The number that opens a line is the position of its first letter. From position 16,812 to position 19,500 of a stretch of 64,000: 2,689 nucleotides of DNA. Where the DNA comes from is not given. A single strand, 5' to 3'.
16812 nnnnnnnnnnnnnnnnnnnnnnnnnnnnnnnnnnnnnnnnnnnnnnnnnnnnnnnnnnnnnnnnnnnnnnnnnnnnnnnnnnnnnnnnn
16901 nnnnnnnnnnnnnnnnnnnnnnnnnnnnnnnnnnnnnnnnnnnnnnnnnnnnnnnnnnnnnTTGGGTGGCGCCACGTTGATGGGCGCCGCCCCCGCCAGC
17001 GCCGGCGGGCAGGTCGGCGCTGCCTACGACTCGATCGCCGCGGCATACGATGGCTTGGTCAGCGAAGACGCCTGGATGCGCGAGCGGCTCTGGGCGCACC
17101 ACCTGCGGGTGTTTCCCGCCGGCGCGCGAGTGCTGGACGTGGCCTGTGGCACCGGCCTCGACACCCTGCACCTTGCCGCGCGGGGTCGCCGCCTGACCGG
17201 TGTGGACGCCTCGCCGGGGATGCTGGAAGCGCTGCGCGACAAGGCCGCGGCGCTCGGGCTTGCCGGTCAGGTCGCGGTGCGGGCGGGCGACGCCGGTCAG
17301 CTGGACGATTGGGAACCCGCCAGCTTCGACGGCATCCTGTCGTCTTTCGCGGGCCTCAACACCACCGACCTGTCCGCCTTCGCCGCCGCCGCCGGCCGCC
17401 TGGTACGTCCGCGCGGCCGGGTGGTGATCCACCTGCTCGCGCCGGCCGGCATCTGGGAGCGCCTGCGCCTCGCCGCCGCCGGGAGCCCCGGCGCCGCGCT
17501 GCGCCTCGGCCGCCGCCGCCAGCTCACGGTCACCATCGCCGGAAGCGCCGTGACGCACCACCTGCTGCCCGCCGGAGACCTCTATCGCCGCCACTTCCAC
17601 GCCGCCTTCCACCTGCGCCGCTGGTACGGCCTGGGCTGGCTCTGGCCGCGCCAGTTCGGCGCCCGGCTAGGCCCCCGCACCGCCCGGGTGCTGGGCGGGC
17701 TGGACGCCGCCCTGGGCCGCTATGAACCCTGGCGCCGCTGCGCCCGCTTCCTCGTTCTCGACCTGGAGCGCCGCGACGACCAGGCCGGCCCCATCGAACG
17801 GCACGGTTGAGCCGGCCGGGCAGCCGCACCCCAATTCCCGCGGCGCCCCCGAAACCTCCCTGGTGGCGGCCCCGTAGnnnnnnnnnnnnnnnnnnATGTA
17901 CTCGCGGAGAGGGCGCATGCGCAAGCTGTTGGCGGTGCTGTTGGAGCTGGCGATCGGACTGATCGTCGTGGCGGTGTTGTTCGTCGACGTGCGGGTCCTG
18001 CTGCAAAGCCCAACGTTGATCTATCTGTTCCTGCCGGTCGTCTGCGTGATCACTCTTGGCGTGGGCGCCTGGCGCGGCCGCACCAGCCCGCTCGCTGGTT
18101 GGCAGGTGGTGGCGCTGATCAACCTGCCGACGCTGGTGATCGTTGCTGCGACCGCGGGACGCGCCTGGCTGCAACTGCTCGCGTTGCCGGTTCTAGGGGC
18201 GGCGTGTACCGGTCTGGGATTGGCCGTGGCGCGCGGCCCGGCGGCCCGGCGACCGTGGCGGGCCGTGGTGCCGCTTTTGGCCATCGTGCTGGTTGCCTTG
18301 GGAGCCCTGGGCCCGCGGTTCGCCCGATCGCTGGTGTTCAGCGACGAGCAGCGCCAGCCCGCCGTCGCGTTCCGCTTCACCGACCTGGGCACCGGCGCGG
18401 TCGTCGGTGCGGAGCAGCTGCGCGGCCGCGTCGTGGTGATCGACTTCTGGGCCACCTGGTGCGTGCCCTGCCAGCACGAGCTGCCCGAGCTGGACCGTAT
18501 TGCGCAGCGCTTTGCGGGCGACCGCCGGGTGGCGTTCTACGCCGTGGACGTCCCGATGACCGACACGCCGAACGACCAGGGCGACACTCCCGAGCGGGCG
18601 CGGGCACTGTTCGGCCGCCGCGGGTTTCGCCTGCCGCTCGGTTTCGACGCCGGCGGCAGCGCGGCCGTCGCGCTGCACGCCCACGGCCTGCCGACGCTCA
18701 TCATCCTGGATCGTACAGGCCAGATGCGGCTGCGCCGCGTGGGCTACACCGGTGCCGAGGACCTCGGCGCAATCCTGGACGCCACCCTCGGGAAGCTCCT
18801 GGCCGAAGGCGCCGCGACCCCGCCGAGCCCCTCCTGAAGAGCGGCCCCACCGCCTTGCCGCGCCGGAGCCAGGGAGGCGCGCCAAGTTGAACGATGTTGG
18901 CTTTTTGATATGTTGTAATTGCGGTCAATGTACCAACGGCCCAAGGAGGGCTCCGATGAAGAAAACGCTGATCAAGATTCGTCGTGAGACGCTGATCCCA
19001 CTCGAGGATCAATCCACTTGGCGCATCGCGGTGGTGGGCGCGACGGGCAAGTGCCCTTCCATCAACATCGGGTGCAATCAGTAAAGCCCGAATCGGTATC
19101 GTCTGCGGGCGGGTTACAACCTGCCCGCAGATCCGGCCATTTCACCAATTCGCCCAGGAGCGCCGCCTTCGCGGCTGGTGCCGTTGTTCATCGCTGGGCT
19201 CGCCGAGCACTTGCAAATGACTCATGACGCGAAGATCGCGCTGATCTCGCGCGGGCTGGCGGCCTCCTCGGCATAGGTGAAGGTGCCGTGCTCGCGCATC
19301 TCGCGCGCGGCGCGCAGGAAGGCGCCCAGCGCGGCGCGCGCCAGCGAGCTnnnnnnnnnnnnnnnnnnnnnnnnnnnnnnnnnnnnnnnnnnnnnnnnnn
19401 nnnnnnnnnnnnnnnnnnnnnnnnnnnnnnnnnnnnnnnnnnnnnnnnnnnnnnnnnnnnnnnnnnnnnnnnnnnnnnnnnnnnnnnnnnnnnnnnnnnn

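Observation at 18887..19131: Self-contained microgene: promoter-like AT island, consensus RBS, 42-codon Cys-containing ORF, hairpin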

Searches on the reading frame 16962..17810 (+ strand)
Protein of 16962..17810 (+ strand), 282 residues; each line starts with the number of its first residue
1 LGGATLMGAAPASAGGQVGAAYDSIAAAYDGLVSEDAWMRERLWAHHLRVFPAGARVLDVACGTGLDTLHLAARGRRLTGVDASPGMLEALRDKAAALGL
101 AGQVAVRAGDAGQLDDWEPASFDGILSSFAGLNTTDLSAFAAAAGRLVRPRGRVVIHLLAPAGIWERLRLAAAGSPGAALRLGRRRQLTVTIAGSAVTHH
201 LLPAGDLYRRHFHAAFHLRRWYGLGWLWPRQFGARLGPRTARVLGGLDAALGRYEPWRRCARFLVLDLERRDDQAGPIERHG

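Call 9: search_protein_families(library=pfam, proteins=[window:16962-17810:+], max_evalue=0.01)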
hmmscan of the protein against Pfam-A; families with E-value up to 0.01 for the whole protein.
window:16962-17810:+ (282 aa): 10 families
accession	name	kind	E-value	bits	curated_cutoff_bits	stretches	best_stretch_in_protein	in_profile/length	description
PF13649.12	Methyltransf_25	-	3e-18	66.7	27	1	57-152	1-97/97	Methyltransferase domain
PF08241.18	Methyltransf_11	-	2.5e-16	60.5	21.2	1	58-156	1-95/95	Methyltransferase domain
PF13847.12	Methyltransf_31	-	2.6e-12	47.1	27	1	54-157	4-110/145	Methyltransferase domain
PF08242.18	Methyltransf_12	-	1.2e-11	45.6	30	1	58-154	1-98/98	Methyltransferase domain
PF01209.24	Ubie_methyltran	-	1.1e-09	38.5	20.1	1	17-156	8-151/233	ubiE/COQ5 methyltransferase family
PF13489.12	Methyltransf_23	-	5e-09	36.5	27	1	40-167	6-127/164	Methyltransferase domain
PF02353.26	CMAS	-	0.00016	21.5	27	1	52-158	61-166/273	Mycolic acid cyclopropane synthetase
PF05175.20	MTS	-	0.00045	20.3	23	1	48-127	27-104/170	Methyltransferase small domain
PF05724.17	TPMT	-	0.001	19.2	26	1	50-91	32-75/218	Thiopurine S-methyltransferase (TPMT)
PF01135.25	PCMT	-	0.0028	17.9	20.3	1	48-134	69-155/210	Protein-L-isoaspartate(D-aspartate) O-methyltransferase (PCMT)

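Call 10: search_protein_families(library=ncbifam, proteins=[window:16962-17810:+], max_evalue=1)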
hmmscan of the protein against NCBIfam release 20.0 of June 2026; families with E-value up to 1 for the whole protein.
window:16962-17810:+ (282 aa): 63 families (the best 25 are shown)
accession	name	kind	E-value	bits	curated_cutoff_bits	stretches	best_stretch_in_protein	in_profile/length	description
NF043040.1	corrin_prot_MT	hypoth_equivalog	3.7e-21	75.6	180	1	52-180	40-172/216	corrinoid protein-associated methyltransferase CpaM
NF041820.1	daptide_MTase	equivalog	2.3e-13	50.2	175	1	54-154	37-140/243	daptide-type RiPP biosynthesis methyltransferase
NF001241.0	PRK00216.1-2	equivalog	2.7e-13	50.1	327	1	17-157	12-148/231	demethylmenaquinone methyltransferase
TIGR01934.1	MenG_MenH_UbiE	subfamily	2.2e-12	46.8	158.35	1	21-156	4-141/223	ubiquinone/menaquinone biosynthesis methyltransferase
NF001244.0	PRK00216.1-5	equivalog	5e-11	42.3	216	1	17-156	9-153/236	bifunctional demethylmenaquinone methyltransferase/2-methoxy-6-polyprenyl-1,4-benzoquinol methylase UbiE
NF045667.1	MTase_DVU1556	equivalog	7.3e-10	38.7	155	1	48-156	17-119/213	DVU_1556 family methyltransferase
NF047649.1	MTase_UXPK_star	exception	1.2e-09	37.6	460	1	53-156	77-181/283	methyltransferase/UXPK-star double selenoprotein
TIGR02021.1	BchM-ChlM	equivalog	3.6e-09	36.4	158.9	1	51-115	52-116/218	magnesium protoporphyrin IX methyltransferase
NF001243.0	PRK00216.1-4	equivalog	8.3e-09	35.1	235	1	17-156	8-151/237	demethylmenaquinone methyltransferase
NF001240.0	PRK00216.1-1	equivalog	1.5e-08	34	378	1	17-157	24-169/251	bifunctional demethylmenaquinone methyltransferase/2-methoxy-6-polyprenyl-1,4-benzoquinol methylase UbiE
TIGR02752.1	MenG_heptapren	equivalog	4.9e-08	32.8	419.85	1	17-156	6-149/231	demethylmenaquinone methyltransferase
NF007610.0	PRK10258.1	equivalog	6e-08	32.3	342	1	53-164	42-146/251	malonyl-ACP O-methyltransferase BioC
NF041537.1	ArsM_AhpD_UU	exception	6.3e-08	31.8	510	1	53-156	76-180/345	arsenite methyltransferase/AhpD domain selenoprotein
TIGR01983.1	UbiG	equivalog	3.5e-07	29.8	102.95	1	53-156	49-151/228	bifunctional 2-polyprenyl-6-hydroxyphenol methylase/3-demethylubiquinol 3-O-methyltransferase UbiG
NF052510.1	methyltran_MpqE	exception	5.8e-07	29.1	335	1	22-155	12-150/234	methyl-plastoquinone biosynthesis methyltransferase MpqE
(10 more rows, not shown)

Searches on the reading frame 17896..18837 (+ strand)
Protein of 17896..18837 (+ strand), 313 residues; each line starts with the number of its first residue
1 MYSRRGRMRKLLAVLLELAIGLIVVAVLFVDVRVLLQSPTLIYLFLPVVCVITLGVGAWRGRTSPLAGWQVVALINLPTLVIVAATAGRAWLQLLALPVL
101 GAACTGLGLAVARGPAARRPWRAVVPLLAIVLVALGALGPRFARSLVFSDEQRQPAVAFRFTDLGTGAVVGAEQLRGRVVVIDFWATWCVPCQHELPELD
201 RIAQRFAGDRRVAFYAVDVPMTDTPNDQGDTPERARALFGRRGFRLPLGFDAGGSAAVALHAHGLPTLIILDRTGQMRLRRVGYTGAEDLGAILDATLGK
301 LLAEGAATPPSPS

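Call 9: search_protein_families(library=pfam, proteins=[window:17896-18837:+], max_evalue=0.01)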
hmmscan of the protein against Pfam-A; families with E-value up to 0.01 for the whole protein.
window:17896-18837:+ (313 aa): 5 families
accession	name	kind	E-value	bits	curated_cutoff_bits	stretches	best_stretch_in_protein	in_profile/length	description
PF00578.27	AhpC-TSA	-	2.8e-10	40.6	26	1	154-278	3-122/124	AhpC/TSA family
PF00085.26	Thioredoxin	-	3.2e-09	37.2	23.5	1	178-221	19-60/103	Thioredoxin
PF08534.16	Redoxin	-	5e-09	36.5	26.6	1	158-284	8-135/148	Redoxin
PF13905.12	Thioredoxin_8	-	5.1e-06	27.2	27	1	177-276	1-93/94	Thioredoxin-like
PF13098.12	Thioredoxin_2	-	1.2e-05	26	27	1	176-294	4-104/104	Thioredoxin-like domain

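Call 10: search_protein_families(library=ncbifam, proteins=[window:17896-18837:+], max_evalue=1)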
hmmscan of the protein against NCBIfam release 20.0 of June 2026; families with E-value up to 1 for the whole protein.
window:17896-18837:+ (313 aa): 18 families
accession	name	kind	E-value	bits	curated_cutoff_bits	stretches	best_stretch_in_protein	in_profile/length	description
NF002854.0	PRK03147.1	subfamily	1.1e-12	48.3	170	1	129-290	12-165/176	thiol-disulfide oxidoreductase ResA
NF047696.1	ThlDiSintTplARhiz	equivalog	3.2e-12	46.7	230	1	161-220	82-139/219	thiol:disulfide interchange protein TlpA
TIGR01068.1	thioredoxin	equivalog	1.5e-11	44.3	96.8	1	178-219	15-54/101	thioredoxin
TIGR00385.1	dsbE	subfamily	6.9e-09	35.5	123.15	1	170-290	55-163/173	DsbE family thiol:disulfide interchange protein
NF006898.0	PRK09381.1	equivalog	2.2e-08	34.5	138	1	179-221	23-65/109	thioredoxin TrxA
NF041202.1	StoA_CxxC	exception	3.6e-08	33.5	210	1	176-289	51-156/163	endospore biogenesis thiol-disulfide oxidoreductase StoA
NF008229.0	PRK10996.1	equivalog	7e-06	25.8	125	1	179-212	54-87/141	thioredoxin TrxC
NF047697.1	ThioredTrxAClost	equivalog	2.2e-05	24.6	140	1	178-218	18-56/105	thioredoxin TrxA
NF045694.1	seleno_TsoB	exception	6.3e-05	21.2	805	1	145-222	445-518/572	rhodanese/DsbD fusion-like selenoprotein TsoB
NF001419.0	PRK00293.1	subfamily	8.3e-05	21.3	330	1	75-193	375-493/574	protein-disulfide reductase DsbD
TIGR01126.1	pdi_dom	equivalog_domain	9e-05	22.7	107.2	1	178-221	15-59/105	protein disulfide-isomerase domain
NF010625.0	PRK14018.1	equivalog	0.00012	20.8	522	1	176-285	55-160/521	bifunctional peptide-methionine (S)-S-oxide reductase MsrA/peptide-methionine (R)-S-oxide reductase MsrB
NF011941.0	PRK15412.1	equivalog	0.00032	20.3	359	1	154-283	43-161/185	thiol:disulfide interchange protein DsbE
NF041054.1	WAxxUGC_long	equivalog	0.00061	19.2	300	1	134-206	65-132/354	ResA-like WAxxUGC motif-containing protein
TIGR01130.1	ER_PDI_fam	subfamily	0.0081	15.7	344.25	1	180-226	366-412/476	protein disulfide-isomerase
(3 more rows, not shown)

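Call 18: find_related_loci(query=window:17896-18837:+, collection=genome_contigs, flank=10000)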
Query window:17896-18837:+ (313 aa) in genome_contigs; peptide patterns used: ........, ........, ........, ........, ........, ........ (x = any residue, [..] = any of these).
600 stretches matched a pattern (row limit reached: there are more); 560 encode a relative of the query (tblastn E <= 1e-3); the best 80 are kept; 80 distinct loci.
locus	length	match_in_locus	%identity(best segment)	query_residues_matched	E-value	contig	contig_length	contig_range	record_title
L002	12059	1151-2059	61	8-302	2e-95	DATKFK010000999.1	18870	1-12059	MAG TPA_asm: Thermoanaerobaculia bacterium isolate SMAG_U14523 k141_289106, whole genome shotgun sequence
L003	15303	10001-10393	32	154-289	2e-22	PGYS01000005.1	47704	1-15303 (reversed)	MAG: Ignavibacteriae bacterium HGW-Ignavibacteriae-3 bjp_ig2158_scaffold_232, whole genome shotgun sequence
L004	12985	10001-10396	31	153-289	2e-22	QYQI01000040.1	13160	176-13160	MAG: Ignavibacteriales bacterium isolate PowLak16_MAG6 c_000000049706, whole genome shotgun sequence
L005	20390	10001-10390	33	154-289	2e-21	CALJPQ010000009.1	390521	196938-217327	MAG: uncultured Saprospiraceae bacterium isolate N1_Bin_METABAT__6_1 genome assembly, contig: c_000000481721, whole geno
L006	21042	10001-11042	31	136-286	2e-20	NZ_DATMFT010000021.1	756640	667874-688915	MAG: Parapedobacter sp. isolate SMAG_U13470 k141_225057, whole genome shotgun sequence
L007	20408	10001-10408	32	155-302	7e-20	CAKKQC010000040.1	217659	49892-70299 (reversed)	bacterium isolate Hainich-H43-bin172-1 genome assembly, contig: H43-bin172_1_Hain_H43_02um_R3_9_length_217659_cov_18, wh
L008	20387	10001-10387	30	155-289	9e-20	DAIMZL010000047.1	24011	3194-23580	MAG TPA_asm: Melioribacteraceae bacterium isolate CTOTU7585 NODE_3491_length_24011_cov_26.665053, whole genome shotgun s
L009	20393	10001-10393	28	153-289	4e-19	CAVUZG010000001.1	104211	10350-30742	MAG: uncultured Ignavibacteria bacterium isolate MFD05684.bin.1.398 genome assembly, contig: contig_106398, whole genome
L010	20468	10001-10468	30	156-312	1e-18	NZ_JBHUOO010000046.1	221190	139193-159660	Leeuwenhoekiella polynyae strain KCTC4 2185 GCM70019861_24, whole genome shotgun sequence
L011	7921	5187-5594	31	136-283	3e-18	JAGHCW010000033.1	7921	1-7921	MAG: bacterium isolate AUK292 PB_MBMC_246_c_000000000226, whole genome shotgun sequence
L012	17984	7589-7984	30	154-283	4e-18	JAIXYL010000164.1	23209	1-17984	MAG: Sediminibacterium sp. isolate D8_MAG_00014 pond_D8_MAG_00014_000000000111, whole genome shotgun sequence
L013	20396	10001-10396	31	159-287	2e-17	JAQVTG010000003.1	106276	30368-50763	MAG: Bacteroidales bacterium isolate STF1_292 NODE_268_length_106276_cov_9.895223_Sandtown_F1, whole genome shotgun sequ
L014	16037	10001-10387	30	155-289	2e-17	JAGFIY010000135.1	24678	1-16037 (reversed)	MAG: Melioribacteraceae bacterium isolate mag.9 k127_364386, whole genome shotgun sequence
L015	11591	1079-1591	31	111-290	3e-17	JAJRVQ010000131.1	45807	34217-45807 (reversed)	MAG: Acidobacteria bacterium isolate Dive96_bin10.49 k141_3535249, whole genome shotgun sequence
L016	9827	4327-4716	29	155-290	2e-17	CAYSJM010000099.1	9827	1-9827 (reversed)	MAG TPA_asm: uncultured Ignavibacteriaceae bacterium isolate SRP107338_co1_235 genome assembly, contig: NODE_8463_length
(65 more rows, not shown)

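Call 39: find_homologous_proteins(query=window:17896-18837:+, max_evalue=1e-40)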
Query window:17896-18837:+ (313 aa): 50 proteins with E <= 1e-40 among 8000 candidates.
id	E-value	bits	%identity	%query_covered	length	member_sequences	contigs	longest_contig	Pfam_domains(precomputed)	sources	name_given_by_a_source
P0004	7.7e-180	615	94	98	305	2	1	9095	PF00085.27,PF08534.17,PF13905.13,PF13098.14,PF00578.28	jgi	jgi:thiol-disulfide isomerase/thioredoxin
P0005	9.7e-119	414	67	95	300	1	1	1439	PF00085.27,PF08534.17,PF13905.13,PF13098.14,PF00578.28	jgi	jgi:thiol-disulfide isomerase/thioredoxin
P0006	4.9e-116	405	65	95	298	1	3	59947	PF00085.27,PF08534.17,PF13905.13,PF13098.14,PF00578.28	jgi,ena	-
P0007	4.3e-115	402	65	95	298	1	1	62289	PF00085.27,PF08534.17,PF13905.13,PF13098.14,PF00578.28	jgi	jgi:thiol-disulfide isomerase/thioredoxin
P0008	2.2e-114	400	64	95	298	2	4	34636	PF00085.27,PF08534.17,PF13905.13,PF13098.14,PF00578.28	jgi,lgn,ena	-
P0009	2.2e-113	397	63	95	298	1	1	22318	PF00085.27,PF08534.17,PF13905.13,PF13098.14,PF00578.28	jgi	jgi:thiol-disulfide isomerase/thioredoxin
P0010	2.7e-113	396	65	95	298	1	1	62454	PF00085.27,PF08534.17,PF13905.13,PF13098.14,PF00578.28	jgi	jgi:thiol-disulfide isomerase/thioredoxin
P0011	2.1e-112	393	66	95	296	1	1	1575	PF00085.27,PF08534.17,PF13905.13,PF13098.14,PF00578.28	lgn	-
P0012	2.6e-109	383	63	96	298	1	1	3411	PF00085.27,PF08534.17,PF13905.13,PF13098.14,PF00578.28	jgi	jgi:thiol-disulfide isomerase/thioredoxin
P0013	3.1e-109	383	63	95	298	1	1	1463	PF00085.27,PF08534.17,PF13905.13,PF13098.14,PF00578.28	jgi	jgi:thiol-disulfide isomerase/thioredoxin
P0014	8.6e-109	382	63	96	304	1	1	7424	PF00085.27,PF08534.17,PF13905.13,PF13098.14,PF00578.28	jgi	jgi:thiol-disulfide isomerase/thioredoxin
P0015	1.7e-108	381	63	95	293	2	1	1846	PF08534.17,PF13098.14,PF00578.28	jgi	jgi:thiol-disulfide isomerase/thioredoxin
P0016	1.1e-107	378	61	95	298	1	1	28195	PF00085.27,PF08534.17,PF13905.13,PF13098.14,PF00578.28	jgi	jgi:thiol-disulfide isomerase/thioredoxin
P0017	1.3e-107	378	64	96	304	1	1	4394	PF00085.27,PF08534.17,PF13905.13,PF13098.14,PF00578.28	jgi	jgi:thiol-disulfide isomerase/thioredoxin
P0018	1.2e-106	375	62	96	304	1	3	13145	PF00085.27,PF08534.17,PF13905.13,PF13098.14,PF00578.28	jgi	jgi:thiol-disulfide isomerase/thioredoxin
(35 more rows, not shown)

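Call 40: find_encoding_contigs(protein=P0006, flank=6000, max_places=3)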
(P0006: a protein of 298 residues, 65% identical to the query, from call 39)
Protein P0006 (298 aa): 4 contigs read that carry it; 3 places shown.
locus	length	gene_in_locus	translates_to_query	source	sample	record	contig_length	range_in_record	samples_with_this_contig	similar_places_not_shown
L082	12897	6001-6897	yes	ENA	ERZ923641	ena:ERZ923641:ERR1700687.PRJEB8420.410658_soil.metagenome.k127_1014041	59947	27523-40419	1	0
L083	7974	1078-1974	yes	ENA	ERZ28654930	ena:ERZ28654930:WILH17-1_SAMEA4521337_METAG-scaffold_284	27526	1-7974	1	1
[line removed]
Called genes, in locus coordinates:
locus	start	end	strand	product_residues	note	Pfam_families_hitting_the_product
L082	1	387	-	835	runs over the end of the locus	PF00144:Beta-lactamase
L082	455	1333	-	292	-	PF12833:HTH_18, PF00165:HTH_AraC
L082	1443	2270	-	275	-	PF07883:Cupin_2 (weak), PF02311:AraC_binding (weak), PF12833:HTH_18, PF00165:HTH_AraC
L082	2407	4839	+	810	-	PF12704:MacB_PCD, PF02687:FtsX, PF12704:MacB_PCD, PF02687:FtsX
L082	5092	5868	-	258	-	-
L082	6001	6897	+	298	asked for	PF00578:AhpC-TSA, PF08534:Redoxin, PF13098:Thioredoxin_2, PF00085:Thioredoxin, PF13905:Thioredoxin_8 (weak)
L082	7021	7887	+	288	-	PF02517:Rce1-like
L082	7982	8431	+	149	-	-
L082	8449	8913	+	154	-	PF00149:Metallophos (faint), PF12850:Metallophos_2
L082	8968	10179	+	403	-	PF02012:BNR (faint), PF25852:DUF6242_C (faint), PF15899:BNR_6 (faint), PF15902:Sortilin-Vps10 (weak)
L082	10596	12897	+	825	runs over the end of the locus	-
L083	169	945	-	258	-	-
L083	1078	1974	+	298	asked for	PF00578:AhpC-TSA, PF08534:Redoxin, PF13098:Thioredoxin_2, PF00085:Thioredoxin, PF13905:Thioredoxin_8 (weak)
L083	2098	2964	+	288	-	PF02517:Rce1-like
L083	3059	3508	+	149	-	-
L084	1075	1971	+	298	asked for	PF00578:AhpC-TSA, PF08534:Redoxin, PF13098:Thioredoxin_2, PF00085:Thioredoxin, PF13905:Thioredoxin_8 (weak)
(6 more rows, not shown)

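Call 41: find_encoding_contigs(protein=P0010, flank=6000, max_places=2)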
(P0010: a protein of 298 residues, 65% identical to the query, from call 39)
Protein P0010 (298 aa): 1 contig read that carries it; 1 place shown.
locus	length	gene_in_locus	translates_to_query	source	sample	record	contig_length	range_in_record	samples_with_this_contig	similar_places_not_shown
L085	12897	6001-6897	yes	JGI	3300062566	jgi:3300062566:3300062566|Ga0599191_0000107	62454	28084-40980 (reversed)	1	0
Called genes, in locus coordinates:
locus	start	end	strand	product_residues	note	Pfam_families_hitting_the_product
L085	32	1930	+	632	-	PF16177:ACAS_N, PF00501:AMP-binding, PF13193:AMP-binding_C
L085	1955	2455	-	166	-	PF03544:TonB_C (faint)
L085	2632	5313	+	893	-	PF00069:Pkinase, PF01636:APH (faint), PF07714:PK_Tyr_Ser-Thr, PF03109:ABC1 (weak), PF00930:DPPIV_N (faint), PF07676:PD40 (faint), PF26550:Tricorn_2nd (faint), PF26549:Tricorn_N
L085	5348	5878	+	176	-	PF04191:PEMT, PF04140:ICMT (weak)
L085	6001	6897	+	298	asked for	PF00578:AhpC-TSA, PF08534:Redoxin, PF13098:Thioredoxin_2, PF00085:Thioredoxin, PF13905:Thioredoxin_8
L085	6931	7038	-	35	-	-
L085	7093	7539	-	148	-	-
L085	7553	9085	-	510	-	-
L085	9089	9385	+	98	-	PF12770:CHAT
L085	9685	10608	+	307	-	PF09992:NAGPA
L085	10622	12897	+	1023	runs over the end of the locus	PF01435:Peptidase_M48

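Call 42: find_encoding_contigs(protein=P0005, flank=6000, max_places=2)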
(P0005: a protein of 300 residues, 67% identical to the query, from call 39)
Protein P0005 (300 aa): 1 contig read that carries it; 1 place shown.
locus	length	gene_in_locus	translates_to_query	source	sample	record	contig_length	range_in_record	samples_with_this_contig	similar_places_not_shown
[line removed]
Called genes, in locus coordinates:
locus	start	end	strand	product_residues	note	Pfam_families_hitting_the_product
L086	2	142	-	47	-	?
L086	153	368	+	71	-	-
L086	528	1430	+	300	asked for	PF00578:AhpC-TSA, PF08534:Redoxin, PF00085:Thioredoxin, PF13098:Thioredoxin_2, PF13905:Thioredoxin_8 (weak)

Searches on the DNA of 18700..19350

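Call 25: search_rna_families(source=window, start=18700, end=19350, threshold=evalue, max_evalue=10)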
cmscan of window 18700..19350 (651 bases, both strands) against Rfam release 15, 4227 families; matches with E-value up to 10: 4.
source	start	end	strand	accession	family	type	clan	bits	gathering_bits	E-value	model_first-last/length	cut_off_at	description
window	19097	19160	+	RF03126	L20-Deltaproteobacteria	Cis-reg; leader;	-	16.9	42.8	1.1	1-59/59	no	L20-Deltaproteobacteria ribosomal protein leader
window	19023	19135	+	RF02826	Scr6925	Gene; sRNA;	-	15.3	50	5.2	1-131/131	no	Streptomyces RNA 6925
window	18870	18989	+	RF02124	JPX_1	Gene; lncRNA;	-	13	55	8.7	1-135/135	no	JPX transcript, XIST activator conserved region 1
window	18722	18754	+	RF02223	sX4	Gene; sRNA;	-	11.3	70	8.5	119-151/167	no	Proteobacterial sRNA sX4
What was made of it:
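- There is no Rfam match (call 25).
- Tried and rejected: Rfam gave only chance-level hits (E >= 1.1) (call 25).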
